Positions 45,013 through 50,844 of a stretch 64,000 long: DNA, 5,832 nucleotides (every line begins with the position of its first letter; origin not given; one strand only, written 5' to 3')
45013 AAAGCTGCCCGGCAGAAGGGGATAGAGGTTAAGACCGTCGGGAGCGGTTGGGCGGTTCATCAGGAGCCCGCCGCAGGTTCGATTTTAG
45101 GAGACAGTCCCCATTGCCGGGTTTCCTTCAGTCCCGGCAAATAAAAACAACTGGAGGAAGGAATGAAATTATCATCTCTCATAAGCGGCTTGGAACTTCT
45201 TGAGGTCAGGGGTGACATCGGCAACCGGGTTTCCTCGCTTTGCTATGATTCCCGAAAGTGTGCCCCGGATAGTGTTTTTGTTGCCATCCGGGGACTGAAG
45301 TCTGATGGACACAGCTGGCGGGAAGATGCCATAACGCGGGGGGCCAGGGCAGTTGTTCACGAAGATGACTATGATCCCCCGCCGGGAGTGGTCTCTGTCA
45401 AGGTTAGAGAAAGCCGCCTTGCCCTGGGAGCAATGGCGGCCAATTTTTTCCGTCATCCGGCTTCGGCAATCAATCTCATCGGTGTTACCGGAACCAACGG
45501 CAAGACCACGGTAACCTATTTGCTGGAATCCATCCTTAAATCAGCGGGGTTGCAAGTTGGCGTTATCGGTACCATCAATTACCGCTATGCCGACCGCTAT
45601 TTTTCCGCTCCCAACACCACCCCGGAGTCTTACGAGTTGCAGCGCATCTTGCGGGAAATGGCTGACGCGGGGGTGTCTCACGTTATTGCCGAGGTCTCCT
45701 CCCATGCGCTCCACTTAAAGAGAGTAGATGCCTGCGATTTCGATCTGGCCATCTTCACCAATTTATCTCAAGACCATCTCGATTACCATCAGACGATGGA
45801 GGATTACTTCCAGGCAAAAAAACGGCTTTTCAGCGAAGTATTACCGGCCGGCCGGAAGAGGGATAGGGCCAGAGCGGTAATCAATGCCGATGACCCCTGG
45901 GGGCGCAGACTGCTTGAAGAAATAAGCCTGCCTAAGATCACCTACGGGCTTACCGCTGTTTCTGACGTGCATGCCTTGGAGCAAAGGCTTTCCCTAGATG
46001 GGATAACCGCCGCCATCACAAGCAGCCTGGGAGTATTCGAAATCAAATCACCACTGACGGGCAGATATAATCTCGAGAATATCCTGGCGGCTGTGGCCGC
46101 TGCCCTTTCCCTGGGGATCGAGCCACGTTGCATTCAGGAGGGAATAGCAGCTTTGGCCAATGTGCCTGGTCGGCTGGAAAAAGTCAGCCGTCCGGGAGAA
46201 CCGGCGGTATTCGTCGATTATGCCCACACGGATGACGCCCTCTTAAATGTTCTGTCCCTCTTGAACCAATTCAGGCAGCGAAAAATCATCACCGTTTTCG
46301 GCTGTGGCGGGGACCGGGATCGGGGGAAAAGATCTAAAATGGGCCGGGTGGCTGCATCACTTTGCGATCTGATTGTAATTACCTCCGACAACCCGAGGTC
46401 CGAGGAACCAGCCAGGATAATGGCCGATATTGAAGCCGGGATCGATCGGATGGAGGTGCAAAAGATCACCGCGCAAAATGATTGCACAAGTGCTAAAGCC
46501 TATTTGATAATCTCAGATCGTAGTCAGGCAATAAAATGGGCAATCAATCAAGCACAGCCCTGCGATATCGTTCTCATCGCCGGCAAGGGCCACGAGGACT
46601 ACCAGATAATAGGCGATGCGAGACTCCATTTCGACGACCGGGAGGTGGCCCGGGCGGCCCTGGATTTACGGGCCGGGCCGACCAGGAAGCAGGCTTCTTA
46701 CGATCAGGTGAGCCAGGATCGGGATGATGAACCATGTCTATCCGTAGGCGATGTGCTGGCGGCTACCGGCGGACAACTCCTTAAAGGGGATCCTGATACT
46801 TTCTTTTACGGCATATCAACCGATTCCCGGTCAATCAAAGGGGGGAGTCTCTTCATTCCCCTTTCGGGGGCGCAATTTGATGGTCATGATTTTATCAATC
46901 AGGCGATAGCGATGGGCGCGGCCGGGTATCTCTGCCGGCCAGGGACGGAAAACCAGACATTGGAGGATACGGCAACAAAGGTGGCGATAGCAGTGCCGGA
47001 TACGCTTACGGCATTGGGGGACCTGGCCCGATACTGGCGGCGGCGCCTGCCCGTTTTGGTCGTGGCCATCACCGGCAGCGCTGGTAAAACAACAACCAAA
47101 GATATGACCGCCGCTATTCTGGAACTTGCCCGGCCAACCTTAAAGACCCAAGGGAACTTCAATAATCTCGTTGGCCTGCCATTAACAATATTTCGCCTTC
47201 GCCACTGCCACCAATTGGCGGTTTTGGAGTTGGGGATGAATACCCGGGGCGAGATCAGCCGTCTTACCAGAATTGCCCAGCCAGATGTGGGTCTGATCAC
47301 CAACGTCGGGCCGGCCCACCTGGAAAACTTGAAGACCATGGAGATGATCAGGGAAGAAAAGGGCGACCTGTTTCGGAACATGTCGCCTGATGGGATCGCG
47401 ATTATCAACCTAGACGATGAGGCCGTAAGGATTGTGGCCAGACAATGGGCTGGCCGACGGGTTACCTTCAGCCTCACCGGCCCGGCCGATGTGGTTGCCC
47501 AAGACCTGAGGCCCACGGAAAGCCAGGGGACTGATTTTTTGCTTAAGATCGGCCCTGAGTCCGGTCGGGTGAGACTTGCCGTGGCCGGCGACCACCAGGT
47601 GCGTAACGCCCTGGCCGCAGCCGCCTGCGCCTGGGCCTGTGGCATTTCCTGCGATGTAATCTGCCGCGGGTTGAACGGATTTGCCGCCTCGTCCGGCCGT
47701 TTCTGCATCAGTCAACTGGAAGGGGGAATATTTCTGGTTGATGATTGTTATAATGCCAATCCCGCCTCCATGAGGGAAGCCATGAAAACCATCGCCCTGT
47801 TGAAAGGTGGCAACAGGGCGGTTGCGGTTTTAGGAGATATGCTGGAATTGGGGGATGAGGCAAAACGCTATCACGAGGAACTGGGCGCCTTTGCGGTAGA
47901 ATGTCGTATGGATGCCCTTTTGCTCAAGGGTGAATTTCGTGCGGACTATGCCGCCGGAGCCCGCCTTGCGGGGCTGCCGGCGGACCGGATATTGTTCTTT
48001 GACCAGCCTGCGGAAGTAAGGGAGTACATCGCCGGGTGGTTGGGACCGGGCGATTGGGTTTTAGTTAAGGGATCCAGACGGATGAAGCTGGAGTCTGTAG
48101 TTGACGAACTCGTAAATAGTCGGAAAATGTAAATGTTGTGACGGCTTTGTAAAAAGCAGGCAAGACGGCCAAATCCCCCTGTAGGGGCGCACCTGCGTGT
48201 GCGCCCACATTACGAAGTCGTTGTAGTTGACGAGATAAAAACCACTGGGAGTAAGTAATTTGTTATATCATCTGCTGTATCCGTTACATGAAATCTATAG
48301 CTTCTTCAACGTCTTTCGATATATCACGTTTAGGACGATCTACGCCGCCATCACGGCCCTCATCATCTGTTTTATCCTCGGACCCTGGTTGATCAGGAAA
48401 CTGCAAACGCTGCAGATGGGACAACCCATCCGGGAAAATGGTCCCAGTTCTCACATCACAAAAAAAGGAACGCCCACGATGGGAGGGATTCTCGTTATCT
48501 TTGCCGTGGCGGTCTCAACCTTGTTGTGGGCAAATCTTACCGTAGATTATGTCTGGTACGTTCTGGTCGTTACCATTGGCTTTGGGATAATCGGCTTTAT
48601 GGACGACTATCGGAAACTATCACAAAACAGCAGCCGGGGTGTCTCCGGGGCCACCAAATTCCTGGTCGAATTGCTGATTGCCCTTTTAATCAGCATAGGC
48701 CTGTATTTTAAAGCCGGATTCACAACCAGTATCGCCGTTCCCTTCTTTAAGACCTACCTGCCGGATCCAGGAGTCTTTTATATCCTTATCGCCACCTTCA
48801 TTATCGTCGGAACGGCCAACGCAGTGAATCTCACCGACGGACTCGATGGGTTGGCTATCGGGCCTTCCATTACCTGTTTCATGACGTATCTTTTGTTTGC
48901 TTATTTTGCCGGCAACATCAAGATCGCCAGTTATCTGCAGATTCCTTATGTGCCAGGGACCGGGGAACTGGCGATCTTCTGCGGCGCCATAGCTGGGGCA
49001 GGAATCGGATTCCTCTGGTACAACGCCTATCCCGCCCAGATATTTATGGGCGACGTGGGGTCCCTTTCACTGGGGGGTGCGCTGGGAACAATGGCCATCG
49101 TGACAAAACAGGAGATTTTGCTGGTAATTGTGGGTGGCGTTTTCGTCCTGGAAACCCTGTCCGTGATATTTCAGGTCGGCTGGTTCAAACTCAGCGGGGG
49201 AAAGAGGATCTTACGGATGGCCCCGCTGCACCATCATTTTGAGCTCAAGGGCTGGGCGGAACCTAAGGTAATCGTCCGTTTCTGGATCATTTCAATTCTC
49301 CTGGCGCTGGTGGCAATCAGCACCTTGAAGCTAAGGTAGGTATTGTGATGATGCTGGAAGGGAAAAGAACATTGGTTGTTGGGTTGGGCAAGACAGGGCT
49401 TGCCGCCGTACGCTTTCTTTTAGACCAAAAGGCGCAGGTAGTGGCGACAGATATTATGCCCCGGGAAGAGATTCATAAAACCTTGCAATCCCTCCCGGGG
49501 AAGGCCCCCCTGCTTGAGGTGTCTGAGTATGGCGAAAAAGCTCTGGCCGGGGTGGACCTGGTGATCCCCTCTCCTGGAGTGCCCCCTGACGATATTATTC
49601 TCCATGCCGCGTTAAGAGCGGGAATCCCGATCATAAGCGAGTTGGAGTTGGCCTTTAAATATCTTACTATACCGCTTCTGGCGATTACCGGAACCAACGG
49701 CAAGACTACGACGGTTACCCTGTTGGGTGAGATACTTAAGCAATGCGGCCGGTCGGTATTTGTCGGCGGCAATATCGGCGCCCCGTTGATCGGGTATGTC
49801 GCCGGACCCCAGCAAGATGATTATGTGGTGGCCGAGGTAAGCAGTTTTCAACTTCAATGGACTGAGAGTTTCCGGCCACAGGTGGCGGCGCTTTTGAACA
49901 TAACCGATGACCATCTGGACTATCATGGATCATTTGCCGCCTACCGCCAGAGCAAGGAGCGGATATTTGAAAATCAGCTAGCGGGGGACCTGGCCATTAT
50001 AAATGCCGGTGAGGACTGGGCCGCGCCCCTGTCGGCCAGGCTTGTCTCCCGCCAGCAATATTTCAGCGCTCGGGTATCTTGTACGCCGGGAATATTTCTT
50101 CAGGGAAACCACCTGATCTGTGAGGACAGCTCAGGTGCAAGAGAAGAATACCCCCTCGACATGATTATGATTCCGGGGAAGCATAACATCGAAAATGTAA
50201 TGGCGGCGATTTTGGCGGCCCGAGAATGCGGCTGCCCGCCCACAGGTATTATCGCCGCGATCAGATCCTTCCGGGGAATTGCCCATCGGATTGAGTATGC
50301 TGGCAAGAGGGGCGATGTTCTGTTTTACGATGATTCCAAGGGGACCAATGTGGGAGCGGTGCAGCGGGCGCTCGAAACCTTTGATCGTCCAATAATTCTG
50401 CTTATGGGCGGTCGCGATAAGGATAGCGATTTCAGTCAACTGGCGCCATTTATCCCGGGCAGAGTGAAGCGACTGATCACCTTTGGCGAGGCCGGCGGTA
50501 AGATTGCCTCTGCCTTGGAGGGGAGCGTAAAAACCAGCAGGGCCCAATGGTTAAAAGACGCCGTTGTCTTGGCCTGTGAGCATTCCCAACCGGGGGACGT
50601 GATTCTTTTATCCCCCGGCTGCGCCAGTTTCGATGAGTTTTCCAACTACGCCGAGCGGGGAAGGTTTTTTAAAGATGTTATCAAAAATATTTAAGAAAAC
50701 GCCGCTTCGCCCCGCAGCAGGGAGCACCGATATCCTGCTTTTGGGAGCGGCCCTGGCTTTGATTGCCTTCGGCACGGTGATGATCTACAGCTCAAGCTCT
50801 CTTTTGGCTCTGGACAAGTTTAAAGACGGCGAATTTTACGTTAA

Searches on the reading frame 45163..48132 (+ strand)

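Call 40: search_protein_families(library=pfam, proteins=[window:45163-48132:+], max_evalue=0.00001)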
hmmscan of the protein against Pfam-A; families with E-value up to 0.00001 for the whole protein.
window:45163-48132:+ (989 aa): 3 families
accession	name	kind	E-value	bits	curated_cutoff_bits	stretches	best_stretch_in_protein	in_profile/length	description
PF08245.18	Mur_ligase_M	-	6.8e-105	349.8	24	2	108-314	1-200/200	Mur ligase middle domain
PF02875.26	Mur_ligase_C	-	1.6e-50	171.6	28.4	2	336-476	1-127/127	Mur ligase, glutamate ligase domain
PF01225.30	Mur_ligase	-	3.2e-21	76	21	2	549-625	3-94/95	Mur ligase family, catalytic domain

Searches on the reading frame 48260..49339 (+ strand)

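Call 40: search_protein_families(library=pfam, proteins=[window:48260-49339:+], max_evalue=0.00001)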
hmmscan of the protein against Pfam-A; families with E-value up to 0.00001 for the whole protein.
window:48260-49339:+ (359 aa): 1 family
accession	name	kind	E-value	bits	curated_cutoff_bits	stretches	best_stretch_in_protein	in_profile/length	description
PF00953.26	Glycos_transf_4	-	2.3e-35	122.4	27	1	99-282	2-159/160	Glycosyl transferase family 4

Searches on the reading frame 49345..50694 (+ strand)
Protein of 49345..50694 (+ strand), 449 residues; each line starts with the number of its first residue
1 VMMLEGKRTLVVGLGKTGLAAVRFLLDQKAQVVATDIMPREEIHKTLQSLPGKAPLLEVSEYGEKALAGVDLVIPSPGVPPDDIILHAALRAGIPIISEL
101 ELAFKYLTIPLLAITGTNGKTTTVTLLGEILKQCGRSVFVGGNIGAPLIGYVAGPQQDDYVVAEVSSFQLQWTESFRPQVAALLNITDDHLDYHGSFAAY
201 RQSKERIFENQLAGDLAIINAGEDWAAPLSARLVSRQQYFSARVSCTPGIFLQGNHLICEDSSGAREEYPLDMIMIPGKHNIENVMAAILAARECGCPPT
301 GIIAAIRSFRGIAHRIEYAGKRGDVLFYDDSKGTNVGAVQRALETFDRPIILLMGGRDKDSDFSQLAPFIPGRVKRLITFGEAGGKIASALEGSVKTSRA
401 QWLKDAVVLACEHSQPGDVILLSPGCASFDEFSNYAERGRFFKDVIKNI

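Call 40: search_protein_families(library=pfam, proteins=[window:49345-50694:+], max_evalue=0.00001)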
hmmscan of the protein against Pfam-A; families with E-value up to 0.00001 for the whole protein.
window:49345-50694:+ (449 aa): 3 families
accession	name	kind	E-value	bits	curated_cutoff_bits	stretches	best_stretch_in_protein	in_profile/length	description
PF08245.18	Mur_ligase_M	-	2.7e-30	106.3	24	1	114-292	1-200/200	Mur ligase middle domain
PF21799.2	MurD-like_N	-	2.1e-15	57.2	27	1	7-97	1-87/88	Mur ligase MurD-like, N-terminal domain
PF02875.26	Mur_ligase_C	-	6.8e-13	50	28.4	1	314-424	1-125/127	Mur ligase, glutamate ligase domain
